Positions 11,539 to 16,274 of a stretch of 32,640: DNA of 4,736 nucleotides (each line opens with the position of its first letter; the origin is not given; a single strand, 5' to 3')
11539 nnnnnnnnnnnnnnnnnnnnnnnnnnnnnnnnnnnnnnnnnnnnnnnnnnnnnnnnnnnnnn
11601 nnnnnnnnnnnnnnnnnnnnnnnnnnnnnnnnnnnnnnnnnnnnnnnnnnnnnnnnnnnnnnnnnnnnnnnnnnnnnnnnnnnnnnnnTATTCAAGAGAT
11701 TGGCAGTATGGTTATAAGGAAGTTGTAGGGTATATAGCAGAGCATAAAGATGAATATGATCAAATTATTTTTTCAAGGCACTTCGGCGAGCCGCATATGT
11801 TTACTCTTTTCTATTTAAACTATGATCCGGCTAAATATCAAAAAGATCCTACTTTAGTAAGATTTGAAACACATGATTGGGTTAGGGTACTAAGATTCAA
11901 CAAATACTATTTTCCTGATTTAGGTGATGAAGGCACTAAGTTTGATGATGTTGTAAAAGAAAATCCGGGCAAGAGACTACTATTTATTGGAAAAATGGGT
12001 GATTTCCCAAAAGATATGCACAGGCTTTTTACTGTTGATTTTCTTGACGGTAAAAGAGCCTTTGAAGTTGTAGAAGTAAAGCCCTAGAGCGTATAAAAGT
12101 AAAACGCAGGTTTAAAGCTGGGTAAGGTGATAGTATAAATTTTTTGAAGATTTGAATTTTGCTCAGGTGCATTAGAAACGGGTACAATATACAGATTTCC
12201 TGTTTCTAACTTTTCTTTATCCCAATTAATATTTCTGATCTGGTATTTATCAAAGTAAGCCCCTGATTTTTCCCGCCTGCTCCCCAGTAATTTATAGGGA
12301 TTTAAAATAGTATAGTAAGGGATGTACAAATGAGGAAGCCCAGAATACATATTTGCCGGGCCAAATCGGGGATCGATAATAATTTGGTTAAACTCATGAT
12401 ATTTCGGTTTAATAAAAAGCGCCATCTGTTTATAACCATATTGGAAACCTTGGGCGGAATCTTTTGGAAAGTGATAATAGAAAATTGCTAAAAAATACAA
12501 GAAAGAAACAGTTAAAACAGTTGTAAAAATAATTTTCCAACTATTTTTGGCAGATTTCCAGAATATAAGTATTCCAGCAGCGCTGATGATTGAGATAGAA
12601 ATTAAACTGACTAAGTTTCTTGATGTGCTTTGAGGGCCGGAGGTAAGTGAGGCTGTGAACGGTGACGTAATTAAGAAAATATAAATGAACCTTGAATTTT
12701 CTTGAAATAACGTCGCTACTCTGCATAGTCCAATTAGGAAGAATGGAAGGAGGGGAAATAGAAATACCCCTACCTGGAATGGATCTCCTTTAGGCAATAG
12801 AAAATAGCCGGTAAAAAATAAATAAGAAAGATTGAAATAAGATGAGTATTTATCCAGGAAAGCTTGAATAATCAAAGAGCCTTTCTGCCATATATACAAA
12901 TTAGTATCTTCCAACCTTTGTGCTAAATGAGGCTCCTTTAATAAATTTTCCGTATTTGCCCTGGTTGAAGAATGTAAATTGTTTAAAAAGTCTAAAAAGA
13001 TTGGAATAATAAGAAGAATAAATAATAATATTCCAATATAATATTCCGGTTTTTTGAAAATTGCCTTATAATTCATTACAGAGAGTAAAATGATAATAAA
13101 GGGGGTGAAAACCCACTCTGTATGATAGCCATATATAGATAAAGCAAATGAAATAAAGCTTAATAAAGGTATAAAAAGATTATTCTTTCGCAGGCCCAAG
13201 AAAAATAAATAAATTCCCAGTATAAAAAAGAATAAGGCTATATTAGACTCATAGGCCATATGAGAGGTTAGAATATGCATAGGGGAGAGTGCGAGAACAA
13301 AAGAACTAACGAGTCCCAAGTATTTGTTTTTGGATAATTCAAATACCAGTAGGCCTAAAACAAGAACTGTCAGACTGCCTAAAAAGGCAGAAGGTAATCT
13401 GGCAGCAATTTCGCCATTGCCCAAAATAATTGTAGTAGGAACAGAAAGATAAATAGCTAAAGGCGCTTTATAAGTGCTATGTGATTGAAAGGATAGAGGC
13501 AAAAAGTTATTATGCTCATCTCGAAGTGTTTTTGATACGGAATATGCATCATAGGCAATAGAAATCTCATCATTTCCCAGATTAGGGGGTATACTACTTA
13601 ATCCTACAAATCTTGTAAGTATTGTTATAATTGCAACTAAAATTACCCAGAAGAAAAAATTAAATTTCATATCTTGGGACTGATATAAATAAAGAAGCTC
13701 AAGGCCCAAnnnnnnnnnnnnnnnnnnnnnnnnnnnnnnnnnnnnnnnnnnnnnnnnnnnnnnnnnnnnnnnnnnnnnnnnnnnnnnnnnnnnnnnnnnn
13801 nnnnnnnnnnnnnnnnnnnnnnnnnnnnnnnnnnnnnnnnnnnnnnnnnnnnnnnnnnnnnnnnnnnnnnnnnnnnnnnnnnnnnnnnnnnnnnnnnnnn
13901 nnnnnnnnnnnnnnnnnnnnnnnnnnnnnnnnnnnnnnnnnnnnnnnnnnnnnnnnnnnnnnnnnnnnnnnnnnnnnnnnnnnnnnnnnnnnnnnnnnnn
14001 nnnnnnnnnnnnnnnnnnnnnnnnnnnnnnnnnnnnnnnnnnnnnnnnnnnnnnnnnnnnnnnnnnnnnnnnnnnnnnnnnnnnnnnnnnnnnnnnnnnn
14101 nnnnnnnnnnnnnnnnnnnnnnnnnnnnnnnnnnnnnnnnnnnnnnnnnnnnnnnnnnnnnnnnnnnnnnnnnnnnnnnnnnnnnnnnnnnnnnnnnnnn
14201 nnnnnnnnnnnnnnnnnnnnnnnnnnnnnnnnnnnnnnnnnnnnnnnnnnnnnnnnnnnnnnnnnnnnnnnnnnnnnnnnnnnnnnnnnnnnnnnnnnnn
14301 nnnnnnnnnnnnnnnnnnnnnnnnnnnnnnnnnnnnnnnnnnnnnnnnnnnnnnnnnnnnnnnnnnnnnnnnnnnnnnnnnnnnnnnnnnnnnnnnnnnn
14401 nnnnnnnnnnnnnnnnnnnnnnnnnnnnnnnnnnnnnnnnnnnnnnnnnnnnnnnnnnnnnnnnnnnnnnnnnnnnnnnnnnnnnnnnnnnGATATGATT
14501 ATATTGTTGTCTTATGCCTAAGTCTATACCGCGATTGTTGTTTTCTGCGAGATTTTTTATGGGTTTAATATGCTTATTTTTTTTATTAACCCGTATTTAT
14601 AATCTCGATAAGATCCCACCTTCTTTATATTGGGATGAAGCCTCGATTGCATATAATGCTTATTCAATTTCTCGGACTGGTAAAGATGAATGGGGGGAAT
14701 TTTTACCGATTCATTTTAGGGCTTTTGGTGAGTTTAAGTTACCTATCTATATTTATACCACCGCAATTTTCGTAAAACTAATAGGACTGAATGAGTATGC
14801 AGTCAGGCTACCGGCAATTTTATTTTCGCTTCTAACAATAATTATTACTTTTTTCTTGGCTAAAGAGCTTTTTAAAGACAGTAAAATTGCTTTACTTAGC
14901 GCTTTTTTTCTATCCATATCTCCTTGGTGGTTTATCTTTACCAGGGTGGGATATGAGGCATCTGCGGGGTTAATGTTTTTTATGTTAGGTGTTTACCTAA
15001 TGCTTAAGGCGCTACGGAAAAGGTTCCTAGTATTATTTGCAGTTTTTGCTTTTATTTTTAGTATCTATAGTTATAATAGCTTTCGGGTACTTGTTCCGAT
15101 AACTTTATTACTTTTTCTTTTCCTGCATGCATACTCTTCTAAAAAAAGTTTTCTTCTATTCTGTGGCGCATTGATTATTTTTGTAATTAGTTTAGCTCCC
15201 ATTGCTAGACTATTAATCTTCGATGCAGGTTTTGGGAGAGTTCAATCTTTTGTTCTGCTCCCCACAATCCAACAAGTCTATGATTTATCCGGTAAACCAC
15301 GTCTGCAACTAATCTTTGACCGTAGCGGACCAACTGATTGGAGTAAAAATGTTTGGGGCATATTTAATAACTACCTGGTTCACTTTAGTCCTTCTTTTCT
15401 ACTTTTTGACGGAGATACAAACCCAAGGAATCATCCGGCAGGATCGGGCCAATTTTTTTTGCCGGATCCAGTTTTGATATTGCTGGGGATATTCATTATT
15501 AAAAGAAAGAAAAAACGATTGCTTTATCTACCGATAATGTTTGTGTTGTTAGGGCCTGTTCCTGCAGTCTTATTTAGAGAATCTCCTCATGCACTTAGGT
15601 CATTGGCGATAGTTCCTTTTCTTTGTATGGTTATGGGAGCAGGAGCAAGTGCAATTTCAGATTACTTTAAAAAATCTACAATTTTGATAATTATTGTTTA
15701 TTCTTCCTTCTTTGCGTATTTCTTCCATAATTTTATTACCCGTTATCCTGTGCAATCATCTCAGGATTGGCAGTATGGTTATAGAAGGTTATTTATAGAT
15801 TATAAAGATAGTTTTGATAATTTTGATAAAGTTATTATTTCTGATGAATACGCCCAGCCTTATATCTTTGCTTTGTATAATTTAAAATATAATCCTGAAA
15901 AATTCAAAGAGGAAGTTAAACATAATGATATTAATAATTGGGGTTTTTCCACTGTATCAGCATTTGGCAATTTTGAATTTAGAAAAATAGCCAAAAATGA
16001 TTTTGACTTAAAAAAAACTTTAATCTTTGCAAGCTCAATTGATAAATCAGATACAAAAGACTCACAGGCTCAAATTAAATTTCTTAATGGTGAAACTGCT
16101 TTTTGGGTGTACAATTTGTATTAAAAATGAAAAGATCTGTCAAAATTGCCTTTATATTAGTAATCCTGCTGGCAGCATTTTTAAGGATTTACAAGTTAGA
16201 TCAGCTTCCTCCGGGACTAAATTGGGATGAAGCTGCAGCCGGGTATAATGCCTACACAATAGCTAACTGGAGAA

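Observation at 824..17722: Six full-length, mutually divergent GT-C (GT39/ArnT/PMT_2-like) paralogs packed into 17 kb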

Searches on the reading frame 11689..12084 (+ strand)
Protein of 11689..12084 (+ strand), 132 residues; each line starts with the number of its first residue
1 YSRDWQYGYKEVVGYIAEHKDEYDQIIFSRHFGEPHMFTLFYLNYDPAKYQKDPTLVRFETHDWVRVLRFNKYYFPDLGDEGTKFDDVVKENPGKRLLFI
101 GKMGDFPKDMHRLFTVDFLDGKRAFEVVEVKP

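Call 51: search_protein_families(library=pfam, proteins=[window:11689-12084:+], max_evalue=10)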
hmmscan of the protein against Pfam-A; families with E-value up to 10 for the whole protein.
window:11689-12084:+ (132 aa): 1 family
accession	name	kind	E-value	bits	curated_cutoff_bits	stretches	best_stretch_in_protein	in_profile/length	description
PF16468.10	DUF5049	-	0.013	15.8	28.7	1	6-27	32-53/57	Domain of unknown function (DUF5049)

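Call 60: predict_structure(alignment_id=A3)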
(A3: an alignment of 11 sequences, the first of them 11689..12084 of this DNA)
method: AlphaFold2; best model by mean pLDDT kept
length: 132 residues; sequences in the alignment: 11
mean_pLDDT: 91.8   pTM: 0.86
mean pLDDT of the five models: 91.8, 90.9, 90.8, 90.7, 85.1
residues with pLDDT >= 90: 99; 70-90: 30; 50-70: 3; < 50: 0
segments of 3 or more residues with pLDDT < 50: none
pLDDT, mean of each block of 10 residues (from residue 1): 77 96 97 91 90 92 88 93 94 97 93 92 94 90
secondary structure, 60 per line:
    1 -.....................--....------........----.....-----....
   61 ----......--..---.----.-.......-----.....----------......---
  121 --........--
elements in order: H2-22 E25-28 H35-42 H47-51 E57-60 E65-70 H85-91 E97-101 E112-117 E123-130

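Call 63: fold_search(model_id=the predicted structure, library=pdb)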
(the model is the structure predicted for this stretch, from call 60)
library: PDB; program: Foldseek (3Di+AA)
matches with E <= 10: 381; with E <= 0.001: 0
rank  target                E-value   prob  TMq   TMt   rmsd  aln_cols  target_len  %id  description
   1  8jsv_A                1.8e-01  0.09  0.25  0.20   9.0       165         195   12  Dihydrofolate reductase-like enzyme from Leptospira interrogans (selenomethionine derivative) (released 2024-06-26)
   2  5sws_A                2.8e-01  0.03  0.12  0.07  19.6       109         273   16  Crystal Structure of NP2-B17 TCR-H2Db-NP complex (released 2016-10-05)
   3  1ebl_A                4.7e-01  0.20  0.35  0.17   7.9       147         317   13  THE 1.8 A CRYSTAL STRUCTURE AND ACTIVE SITE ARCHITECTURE OF BETA-KETOACYL-[ACYL CARRIER PROTEIN] SYNTHASE III (FABH) F (released 2000-02-11)
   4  9ban_E                7.9e-01  0.02  0.12  0.09  15.3        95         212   12  The Anti-Mullerian Hormone prodomain in complex with the growth factor and 6E11 Fab in C1 symmetry (released 2025-01-29)
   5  4p83_C                9.6e-01  0.08  0.32  0.27  12.5       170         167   11  Structure of engineered PyrR protein (PURPLE PyrR) (released 2014-12-17)
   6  3o8x_A                1.2e+00  0.04  0.15  0.08  17.5       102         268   10  Recognition of Glycolipid Antigen by iNKT Cell TCR (released 2010-09-29)
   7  8tnj_A                1.3e+00  0.02  0.12  0.06  18.9       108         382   16  Cryo-EM structure of HLA-B*73:01 bound to a 9mer peptide and two Fabs (released 2024-08-14)
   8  6miy_A                1.4e+00  0.03  0.15  0.08  17.8       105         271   10  Crystal structure of the mCD1d/xxa (JJ239)/iNKTCR ternary complex (released 2019-01-09)
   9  4x6d_A                1.4e+00  0.02  0.13  0.08  17.2       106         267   11  CD1a ternary complex with endogenous lipids and BK6 TCR (released 2015-01-28)
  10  4fym_E                1.5e+00  0.10  0.25  0.17   7.0        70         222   13  Crystal structure of Plasmodium falciparum orotate phosphoribosyltransferase (released 2013-08-07)
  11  9ka6_A                1.6e+00  0.10  0.33  0.16   8.2       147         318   13  Crystal structure of beta-ketoacyl-ACP synthase FabH C112Q in complex with acyl-ACP from E. coli (released 2025-09-10)
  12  4fym_C                1.6e+00  0.09  0.23  0.15   6.9        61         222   13  Crystal structure of Plasmodium falciparum orotate phosphoribosyltransferase (released 2013-08-07)
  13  2xbu_A                1.6e+00  0.08  0.27  0.20  10.6       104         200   15  Saccharomyces cerevisiae hypoxanthine-guanine phosphoribosyltransferase in complex with GMP (monoclinic crystal form) (released 2011-05-04)
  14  4fym_A                1.6e+00  0.06  0.24  0.16  10.0       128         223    8  Crystal structure of Plasmodium falciparum orotate phosphoribosyltransferase (released 2013-08-07)
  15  7bm5_D                1.6e+00  0.03  0.17  0.12  14.0        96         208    9  Crystal structure of Fab1, the Fab fragment of the anti-BamA monoclonal antibody MAB1 (released 2021-06-02)
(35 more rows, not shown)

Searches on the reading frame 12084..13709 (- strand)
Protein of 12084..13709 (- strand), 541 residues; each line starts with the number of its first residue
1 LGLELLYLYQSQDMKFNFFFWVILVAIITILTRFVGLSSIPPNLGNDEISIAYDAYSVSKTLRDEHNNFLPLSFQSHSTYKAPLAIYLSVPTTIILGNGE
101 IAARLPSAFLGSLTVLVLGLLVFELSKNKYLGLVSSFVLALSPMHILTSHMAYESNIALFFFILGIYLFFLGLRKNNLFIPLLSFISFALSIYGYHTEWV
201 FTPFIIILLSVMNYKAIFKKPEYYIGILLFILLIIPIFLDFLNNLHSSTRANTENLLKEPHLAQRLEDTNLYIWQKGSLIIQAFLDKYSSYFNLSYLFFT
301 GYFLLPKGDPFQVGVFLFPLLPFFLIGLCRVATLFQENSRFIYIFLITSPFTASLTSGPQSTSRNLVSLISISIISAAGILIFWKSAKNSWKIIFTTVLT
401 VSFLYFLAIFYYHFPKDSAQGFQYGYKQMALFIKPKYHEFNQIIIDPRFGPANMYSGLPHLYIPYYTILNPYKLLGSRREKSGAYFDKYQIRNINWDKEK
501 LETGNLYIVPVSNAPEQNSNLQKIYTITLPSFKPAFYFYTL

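Call 4: search_protein_families(library=pfam, proteins=[window:12084-13709:-], max_evalue=0.01)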
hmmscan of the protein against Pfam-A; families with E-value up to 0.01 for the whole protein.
window:12084-13709:- (541 aa): 2 families
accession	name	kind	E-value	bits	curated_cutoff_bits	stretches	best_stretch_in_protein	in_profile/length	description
PF13231.12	PMT_2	-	2.4e-09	38.1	26.1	1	81-237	2-157/160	Dolichyl-phosphate-mannose-protein mannosyltransferase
PF02366.24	PMT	-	1.4e-05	25.2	22.7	1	27-239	5-232/245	Dolichyl-phosphate-mannose-protein mannosyltransferase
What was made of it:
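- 12084..13709 (-): Paralog D, on the opposite strand. The ORF runs from TTG 13709; the likely start is ATG 13670, giving 528 aa. A rare orthogroup. PMT_2 38 bits (call 4).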

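Call 5: search_protein_families(library=ncbifam, proteins=[window:12084-13709:-], max_evalue=0.01)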
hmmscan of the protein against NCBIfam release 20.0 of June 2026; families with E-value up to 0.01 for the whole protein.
window:12084-13709:- (541 aa): 1 family
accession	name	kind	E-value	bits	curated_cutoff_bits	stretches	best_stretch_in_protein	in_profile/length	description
TIGR03663.1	TIGR03663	subfamily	3.5e-05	23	126.25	1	79-192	49-160/435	flippase activity-associated protein Agl23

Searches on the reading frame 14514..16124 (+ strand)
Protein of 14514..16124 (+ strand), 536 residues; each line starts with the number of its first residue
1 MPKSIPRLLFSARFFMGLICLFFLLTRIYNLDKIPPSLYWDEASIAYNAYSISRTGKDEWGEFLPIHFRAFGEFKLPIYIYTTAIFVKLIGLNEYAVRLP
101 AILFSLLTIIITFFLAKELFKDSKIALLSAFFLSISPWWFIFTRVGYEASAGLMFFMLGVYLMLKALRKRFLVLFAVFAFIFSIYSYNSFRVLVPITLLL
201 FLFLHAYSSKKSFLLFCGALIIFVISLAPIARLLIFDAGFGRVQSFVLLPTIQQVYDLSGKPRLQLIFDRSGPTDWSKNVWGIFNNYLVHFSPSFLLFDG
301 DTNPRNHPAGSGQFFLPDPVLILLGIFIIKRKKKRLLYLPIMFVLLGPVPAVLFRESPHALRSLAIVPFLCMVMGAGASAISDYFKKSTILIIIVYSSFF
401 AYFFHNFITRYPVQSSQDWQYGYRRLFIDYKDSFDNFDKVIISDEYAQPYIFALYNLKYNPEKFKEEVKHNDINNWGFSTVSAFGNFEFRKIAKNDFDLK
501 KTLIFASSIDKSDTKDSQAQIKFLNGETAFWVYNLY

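Call 4: search_protein_families(library=pfam, proteins=[window:14514-16124:+], max_evalue=0.01)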
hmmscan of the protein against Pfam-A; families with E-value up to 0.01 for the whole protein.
window:14514-16124:+ (536 aa): 2 families
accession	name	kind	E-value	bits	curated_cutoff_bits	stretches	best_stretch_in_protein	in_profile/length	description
PF13231.12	PMT_2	-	1.2e-12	48.8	26.1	1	77-225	4-153/160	Dolichyl-phosphate-mannose-protein mannosyltransferase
PF02366.24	PMT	-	0.0024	17.9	22.7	1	19-169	3-157/245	Dolichyl-phosphate-mannose-protein mannosyltransferase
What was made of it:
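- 14514..16124 (+): Paralog E (536 aa), a core orthogroup. PMT_2 48.8 bits (call 4).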

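Call 5: search_protein_families(library=ncbifam, proteins=[window:14514-16124:+], max_evalue=0.01)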
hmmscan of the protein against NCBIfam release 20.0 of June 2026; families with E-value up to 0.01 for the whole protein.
window:14514-16124:+ (536 aa): 2 families
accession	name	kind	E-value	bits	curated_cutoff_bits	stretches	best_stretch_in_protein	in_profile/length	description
TIGR03663.1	TIGR03663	subfamily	1.9e-05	23.9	126.25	1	16-180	4-157/435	flippase activity-associated protein Agl23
NF009784.2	PRK13279.1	equivalog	0.0042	15.8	567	1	64-135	49-122/539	lipid IV(A) 4-amino-4-deoxy-L-arabinosyltransferase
